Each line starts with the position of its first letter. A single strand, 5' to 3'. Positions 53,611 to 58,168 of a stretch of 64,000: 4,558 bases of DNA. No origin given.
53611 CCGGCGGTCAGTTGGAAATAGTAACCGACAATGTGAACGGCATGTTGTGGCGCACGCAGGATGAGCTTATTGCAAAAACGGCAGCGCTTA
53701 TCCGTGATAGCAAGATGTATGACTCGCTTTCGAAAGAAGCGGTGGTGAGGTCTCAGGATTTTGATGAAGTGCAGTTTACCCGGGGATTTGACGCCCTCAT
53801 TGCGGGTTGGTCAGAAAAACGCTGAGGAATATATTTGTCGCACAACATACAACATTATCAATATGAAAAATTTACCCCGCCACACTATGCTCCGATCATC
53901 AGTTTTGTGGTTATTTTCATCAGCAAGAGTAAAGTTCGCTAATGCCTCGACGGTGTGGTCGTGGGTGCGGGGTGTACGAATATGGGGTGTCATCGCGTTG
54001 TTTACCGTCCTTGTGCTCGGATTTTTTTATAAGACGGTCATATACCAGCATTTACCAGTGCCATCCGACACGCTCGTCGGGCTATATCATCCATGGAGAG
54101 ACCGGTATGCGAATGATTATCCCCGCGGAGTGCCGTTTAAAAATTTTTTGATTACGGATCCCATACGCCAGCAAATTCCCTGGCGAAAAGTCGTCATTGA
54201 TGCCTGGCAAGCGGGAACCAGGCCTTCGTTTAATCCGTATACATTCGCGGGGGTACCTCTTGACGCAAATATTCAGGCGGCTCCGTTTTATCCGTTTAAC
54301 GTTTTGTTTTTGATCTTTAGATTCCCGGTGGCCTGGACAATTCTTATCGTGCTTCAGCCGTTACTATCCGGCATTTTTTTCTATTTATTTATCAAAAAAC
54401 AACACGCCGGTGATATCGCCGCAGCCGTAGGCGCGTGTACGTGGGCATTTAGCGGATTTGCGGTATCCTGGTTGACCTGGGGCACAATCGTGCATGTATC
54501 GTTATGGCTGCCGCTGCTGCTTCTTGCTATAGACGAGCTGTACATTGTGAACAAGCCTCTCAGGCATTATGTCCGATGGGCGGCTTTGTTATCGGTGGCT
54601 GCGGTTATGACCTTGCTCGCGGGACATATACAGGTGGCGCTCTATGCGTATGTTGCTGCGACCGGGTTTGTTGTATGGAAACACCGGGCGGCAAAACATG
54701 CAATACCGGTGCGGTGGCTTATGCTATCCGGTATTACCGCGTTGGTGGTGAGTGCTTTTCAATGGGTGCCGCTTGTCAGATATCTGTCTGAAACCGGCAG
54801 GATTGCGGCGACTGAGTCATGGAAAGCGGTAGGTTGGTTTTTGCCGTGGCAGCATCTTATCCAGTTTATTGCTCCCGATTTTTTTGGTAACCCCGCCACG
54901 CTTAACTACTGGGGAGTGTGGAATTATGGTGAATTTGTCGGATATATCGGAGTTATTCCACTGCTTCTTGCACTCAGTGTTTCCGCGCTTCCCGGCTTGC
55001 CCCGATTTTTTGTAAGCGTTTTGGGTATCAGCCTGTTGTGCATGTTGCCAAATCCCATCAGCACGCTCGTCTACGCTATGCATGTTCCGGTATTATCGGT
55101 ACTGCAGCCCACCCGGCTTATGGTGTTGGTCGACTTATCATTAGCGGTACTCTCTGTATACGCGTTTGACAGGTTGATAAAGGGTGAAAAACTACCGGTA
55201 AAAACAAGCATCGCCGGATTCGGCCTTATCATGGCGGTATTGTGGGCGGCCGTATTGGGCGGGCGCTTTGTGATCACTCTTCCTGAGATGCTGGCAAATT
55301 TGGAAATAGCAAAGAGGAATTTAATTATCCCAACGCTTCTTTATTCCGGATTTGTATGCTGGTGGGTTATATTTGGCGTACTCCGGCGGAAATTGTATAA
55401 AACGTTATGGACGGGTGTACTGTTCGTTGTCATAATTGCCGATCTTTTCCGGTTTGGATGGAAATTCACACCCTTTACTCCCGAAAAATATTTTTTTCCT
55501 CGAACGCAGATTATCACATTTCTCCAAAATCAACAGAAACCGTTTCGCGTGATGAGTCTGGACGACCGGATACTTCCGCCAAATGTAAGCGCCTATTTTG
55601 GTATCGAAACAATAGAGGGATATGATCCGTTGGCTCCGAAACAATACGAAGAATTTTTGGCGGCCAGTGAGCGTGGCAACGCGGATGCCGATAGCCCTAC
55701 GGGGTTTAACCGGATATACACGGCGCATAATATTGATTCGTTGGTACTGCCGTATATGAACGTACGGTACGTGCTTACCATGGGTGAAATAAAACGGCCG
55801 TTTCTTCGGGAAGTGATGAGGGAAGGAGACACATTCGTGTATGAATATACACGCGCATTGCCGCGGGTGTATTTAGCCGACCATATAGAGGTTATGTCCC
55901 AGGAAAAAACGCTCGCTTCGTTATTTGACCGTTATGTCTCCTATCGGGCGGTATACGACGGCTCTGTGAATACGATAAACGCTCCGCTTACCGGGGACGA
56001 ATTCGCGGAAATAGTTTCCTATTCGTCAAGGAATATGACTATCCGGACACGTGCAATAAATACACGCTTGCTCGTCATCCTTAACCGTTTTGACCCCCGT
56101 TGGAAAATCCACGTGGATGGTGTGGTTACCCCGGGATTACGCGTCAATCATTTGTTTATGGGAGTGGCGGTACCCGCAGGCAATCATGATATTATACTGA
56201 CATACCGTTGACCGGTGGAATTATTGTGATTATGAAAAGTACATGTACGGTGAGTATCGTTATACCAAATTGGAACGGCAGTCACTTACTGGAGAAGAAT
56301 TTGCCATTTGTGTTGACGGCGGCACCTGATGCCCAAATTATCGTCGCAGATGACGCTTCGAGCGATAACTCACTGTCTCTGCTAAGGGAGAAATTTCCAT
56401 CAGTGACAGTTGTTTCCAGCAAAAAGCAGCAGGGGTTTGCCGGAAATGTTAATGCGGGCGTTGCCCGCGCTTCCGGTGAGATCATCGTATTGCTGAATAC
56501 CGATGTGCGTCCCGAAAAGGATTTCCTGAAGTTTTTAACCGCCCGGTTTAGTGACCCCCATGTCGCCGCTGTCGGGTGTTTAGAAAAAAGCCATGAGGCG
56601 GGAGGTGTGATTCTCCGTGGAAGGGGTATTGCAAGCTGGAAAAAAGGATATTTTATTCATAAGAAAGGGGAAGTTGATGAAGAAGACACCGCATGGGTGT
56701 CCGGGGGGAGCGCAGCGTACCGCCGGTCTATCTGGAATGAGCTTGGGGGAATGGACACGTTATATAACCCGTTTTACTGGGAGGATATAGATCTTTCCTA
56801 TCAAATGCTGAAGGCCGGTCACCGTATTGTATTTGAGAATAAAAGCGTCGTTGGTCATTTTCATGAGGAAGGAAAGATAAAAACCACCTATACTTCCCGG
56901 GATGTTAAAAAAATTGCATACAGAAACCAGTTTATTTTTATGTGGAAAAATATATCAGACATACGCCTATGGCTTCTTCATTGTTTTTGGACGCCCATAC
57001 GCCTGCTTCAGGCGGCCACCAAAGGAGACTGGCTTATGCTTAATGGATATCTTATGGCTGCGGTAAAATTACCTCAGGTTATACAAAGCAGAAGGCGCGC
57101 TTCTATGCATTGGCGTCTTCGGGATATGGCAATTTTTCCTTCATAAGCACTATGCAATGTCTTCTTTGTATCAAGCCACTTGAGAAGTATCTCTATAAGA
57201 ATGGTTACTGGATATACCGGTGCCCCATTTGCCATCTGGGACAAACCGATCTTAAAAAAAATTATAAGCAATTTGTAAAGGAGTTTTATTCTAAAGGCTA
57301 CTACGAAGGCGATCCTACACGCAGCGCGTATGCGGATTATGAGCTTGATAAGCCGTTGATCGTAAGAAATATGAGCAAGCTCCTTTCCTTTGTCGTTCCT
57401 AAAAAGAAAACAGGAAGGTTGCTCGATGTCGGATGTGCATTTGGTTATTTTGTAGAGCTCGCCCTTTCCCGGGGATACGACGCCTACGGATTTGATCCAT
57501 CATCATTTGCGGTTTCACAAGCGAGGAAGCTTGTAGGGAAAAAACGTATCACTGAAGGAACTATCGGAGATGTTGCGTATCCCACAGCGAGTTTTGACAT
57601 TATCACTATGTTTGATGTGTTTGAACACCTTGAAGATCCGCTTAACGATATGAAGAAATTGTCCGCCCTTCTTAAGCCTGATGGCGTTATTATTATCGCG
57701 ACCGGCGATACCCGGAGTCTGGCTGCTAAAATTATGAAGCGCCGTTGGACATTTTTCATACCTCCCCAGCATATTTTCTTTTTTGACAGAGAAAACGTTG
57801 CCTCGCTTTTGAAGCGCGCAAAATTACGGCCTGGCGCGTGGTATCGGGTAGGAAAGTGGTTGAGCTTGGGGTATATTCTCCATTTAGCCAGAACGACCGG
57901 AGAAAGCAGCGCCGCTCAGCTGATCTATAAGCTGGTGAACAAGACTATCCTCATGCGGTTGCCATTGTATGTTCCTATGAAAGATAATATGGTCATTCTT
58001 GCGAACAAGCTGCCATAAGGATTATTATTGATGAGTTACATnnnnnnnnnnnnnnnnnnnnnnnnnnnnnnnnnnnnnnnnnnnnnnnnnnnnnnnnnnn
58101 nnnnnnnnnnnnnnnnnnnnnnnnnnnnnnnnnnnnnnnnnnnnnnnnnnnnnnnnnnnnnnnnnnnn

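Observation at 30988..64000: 33-kb cell-envelope glycosylation island unusually rich in GT-C-type membrane glycosyltransferases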

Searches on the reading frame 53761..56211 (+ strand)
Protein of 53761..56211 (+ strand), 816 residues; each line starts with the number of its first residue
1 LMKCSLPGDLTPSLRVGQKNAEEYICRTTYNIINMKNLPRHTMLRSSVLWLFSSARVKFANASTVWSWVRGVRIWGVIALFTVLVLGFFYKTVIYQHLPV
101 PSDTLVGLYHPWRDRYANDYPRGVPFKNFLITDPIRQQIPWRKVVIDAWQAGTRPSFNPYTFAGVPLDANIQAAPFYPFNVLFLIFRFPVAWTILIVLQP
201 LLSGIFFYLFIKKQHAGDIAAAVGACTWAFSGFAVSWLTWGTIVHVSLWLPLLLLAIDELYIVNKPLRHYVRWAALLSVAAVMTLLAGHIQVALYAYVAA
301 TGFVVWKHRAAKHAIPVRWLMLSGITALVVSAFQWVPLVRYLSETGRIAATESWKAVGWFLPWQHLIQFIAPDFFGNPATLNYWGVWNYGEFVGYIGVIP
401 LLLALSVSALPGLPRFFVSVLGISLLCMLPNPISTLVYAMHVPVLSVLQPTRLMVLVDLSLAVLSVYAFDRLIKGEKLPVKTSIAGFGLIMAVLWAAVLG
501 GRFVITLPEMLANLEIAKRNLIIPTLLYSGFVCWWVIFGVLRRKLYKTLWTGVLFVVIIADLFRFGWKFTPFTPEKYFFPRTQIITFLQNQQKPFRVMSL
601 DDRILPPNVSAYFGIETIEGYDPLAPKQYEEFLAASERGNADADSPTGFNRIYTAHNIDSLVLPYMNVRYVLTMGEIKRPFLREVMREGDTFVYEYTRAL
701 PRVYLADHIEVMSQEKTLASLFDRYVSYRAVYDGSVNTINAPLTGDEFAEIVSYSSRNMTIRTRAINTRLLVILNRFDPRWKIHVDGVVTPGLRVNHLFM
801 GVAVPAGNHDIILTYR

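Call 6: search_protein_families(library=pfam, proteins=[window:53761-56211:+], max_evalue=0.01)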
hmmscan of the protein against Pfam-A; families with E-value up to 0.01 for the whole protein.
window:53761-56211:+ (816 aa): 1 family
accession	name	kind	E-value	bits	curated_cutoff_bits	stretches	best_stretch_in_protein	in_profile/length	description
PF09586.16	YfhO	-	2.6e-17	62.9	28.5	2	174-563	74-439/835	Bacterial membrane protein YfhO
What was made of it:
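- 53887..56211 (+): g20: GT-C, YfhO family (774-816 aa depending on the start chosen). PF09586 2.6e-17 (call 6).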

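Call 9: search_protein_families(library=ncbifam, proteins=[window:53863-56211:+], max_evalue=0.1)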
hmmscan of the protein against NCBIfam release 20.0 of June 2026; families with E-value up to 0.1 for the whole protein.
window:53863-56211:+ (782 aa): 1 family
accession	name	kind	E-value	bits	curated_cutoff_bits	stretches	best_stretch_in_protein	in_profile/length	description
NF010942.0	PRK14362.1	equivalog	0.014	14.7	290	1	234-299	53-117/210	Maf-like protein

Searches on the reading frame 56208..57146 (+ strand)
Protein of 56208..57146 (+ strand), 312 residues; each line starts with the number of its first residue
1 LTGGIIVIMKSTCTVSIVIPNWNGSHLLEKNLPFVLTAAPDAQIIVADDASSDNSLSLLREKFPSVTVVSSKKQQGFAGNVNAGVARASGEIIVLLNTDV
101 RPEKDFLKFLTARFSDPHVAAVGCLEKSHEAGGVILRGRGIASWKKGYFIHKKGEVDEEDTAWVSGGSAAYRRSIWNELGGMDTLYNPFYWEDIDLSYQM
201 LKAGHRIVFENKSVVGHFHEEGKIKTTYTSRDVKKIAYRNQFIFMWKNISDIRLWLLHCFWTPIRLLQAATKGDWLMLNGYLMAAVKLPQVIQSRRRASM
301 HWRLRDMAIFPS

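Call 7: search_protein_families(library=pfam, proteins=[window:56208-57146:+], max_evalue=0.01)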
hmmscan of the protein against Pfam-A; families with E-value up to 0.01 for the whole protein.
window:56208-57146:+ (312 aa): 5 families
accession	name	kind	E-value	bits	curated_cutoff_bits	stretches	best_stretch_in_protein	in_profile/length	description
PF00535.33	Glycos_transf_2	-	4.5e-21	76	23.3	1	16-179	1-167/168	Glycosyl transferase family 2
PF13641.12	Glyco_tranf_2_3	-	1.9e-16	61.2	27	1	15-221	3-215/230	Glycosyltransferase like family 2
PF13632.12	Glyco_trans_2_3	-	5.6e-06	26.7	27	1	92-226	1-128/198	Glycosyl transferase family group 2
PF13506.12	Glyco_transf_21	-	0.00027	20.9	21.7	1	80-217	21-154/174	Glycosyl transferase family 21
PF20691.3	TAGT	-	0.0061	17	27.5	0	185-211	165-191/205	TET-Associated Glycosyltransferase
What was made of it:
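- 56232..57146 (+): g21: GT2, paralog of g16. PF00535 4.5e-21 (call 7).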

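Call 69: search_protein_families(library=ncbifam, proteins=[window:56232-57146:+], max_evalue=0.000001)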
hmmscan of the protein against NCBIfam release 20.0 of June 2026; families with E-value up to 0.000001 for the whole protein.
window:56232-57146:+ (304 aa): 8 families
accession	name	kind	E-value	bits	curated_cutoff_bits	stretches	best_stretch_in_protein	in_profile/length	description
TIGR03965.1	mycofact_glyco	equivalog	1.5e-22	80.2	280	1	4-212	73-283/467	mycofactocin biosynthesis glycosyltransferase MftF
NF041875.1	EPS_EpsD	equivalog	7.2e-16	58.5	370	1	7-214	1-211/325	exopolysaccharide biosynthesis glycosyltransferase EpsD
TIGR04283.1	glyco_like_mftF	equivalog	5.4e-15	55.6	182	1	7-222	1-201/221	TIGR04283 family arsenosugar biosynthesis glycosyltransferase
TIGR03937.1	PgaC_IcaA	equivalog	1.1e-14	54.2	422.3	1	4-206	44-247/407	poly-beta-1,6-N-acetyl-D-glucosamine synthase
NF007482.0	PRK10073.1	equivalog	2.5e-08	33.3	423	1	1-91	2-95/334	glycosyltransferase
NF038299.1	EPS_HpsN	equivalog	2.5e-08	33.2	425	1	6-246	2-259/317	hormogonium polysaccharide biosynthesis glycosyltransferase HpsN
NF050050.1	ProtGlycPglI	equivalog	6.3e-08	32.3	500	1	6-112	3-116/306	GalNAc(5)-diNAcBac-PP-undecaprenol beta-1,3-glucosyltransferase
TIGR03472.1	HpnI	equivalog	8.5e-08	31.4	310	1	7-219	43-261/373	bacteriohopanetetrol glucosamine biosynthesis glycosyltransferase HpnI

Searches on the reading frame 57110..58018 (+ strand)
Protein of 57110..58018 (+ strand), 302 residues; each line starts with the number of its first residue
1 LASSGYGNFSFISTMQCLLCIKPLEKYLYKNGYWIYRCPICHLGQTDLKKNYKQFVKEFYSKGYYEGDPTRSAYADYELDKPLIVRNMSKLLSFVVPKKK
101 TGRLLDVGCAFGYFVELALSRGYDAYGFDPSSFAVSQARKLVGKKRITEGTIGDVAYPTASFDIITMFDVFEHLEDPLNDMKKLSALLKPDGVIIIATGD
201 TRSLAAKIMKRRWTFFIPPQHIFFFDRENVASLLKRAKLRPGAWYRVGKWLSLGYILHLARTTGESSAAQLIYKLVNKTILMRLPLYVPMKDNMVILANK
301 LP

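Call 7: search_protein_families(library=pfam, proteins=[window:57110-58018:+], max_evalue=0.01)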
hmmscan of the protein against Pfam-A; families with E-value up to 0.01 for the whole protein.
window:57110-58018:+ (302 aa): 8 families
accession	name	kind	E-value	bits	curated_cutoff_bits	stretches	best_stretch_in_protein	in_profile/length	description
PF13489.12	Methyltransf_23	-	1.6e-27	96.7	27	1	87-238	8-158/164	Methyltransferase domain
PF08241.18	Methyltransf_11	-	3.5e-16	60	21.2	1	105-196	1-95/95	Methyltransferase domain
PF08242.18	Methyltransf_12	-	5.3e-13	50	30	1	105-194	1-98/98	Methyltransferase domain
PF13847.12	Methyltransf_31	-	2.4e-12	47.2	27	1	99-210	2-124/145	Methyltransferase domain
PF13649.12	Methyltransf_25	-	1.8e-11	45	27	1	105-192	2-97/97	Methyltransferase domain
PF08003.17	Methyltransf_9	-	2.1e-06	27.4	23.8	1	99-198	114-219/315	Protein of unknown function (DUF1698)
PF07757.19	AdoMet_MTase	-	5.3e-05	23.9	27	1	47-130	13-91/115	Predicted AdoMet-dependent methyltransferase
PF02353.26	CMAS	-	0.0089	15.8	27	0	102-201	64-169/273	Mycolic acid cyclopropane synthetase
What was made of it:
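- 57152..58018 (+): g22: SAM-dependent methyltransferase with an N-terminal CxxC...CxxC zinc ribbon. Methyltransf_23 1.6e-27 (call 7).
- Checked: A methyltransferase with an N-terminal CxxC...CxxC lies at 57152-58018 (call 7).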

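Call 47: search_protein_families(library=ncbifam, proteins=[window:57110-58018:+], max_evalue=0.00001)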
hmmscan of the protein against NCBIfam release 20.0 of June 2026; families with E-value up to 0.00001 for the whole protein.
window:57110-58018:+ (302 aa): 8 families
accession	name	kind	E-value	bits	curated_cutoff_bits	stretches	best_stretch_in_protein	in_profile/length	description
TIGR01983.1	UbiG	equivalog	8.8e-12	44.8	102.95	1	97-204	46-161/228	bifunctional 2-polyprenyl-6-hydroxyphenol methylase/3-demethylubiquinol 3-O-methyltransferase UbiG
NF045667.1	MTase_DVU1556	equivalog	7.2e-10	38.7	155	1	94-197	20-120/213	DVU_1556 family methyltransferase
NF011650.0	PRK15068.1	equivalog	1.6e-08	33.8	209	1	102-198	124-227/324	tRNA 5-methoxyuridine(34)/uridine 5-oxyacetic acid(34) synthase CmoB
TIGR00452.1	TIGR00452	equivalog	3.7e-08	32.5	275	1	101-198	118-221/316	tRNA 5-methoxyuridine(34)/uridine 5-oxyacetic acid(34) synthase CmoB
NF043040.1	corrin_prot_MT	hypoth_equivalog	1.5e-07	31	180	1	100-198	41-149/216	corrinoid protein-associated methyltransferase CpaM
TIGR04345.1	ovoA_Cterm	equivalog_domain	8.9e-07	28.7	170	0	160-199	133-172/242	putative 4-mercaptohistidine N1-methyltransferase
NF002463.0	PRK01683.1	equivalog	2.3e-06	27.4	297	1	86-207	18-139/258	trans-aconitate 2-methyltransferase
TIGR02072.1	BioC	equivalog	4e-06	26.8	184.95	1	88-204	20-140/244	malonyl-ACP O-methyltransferase BioC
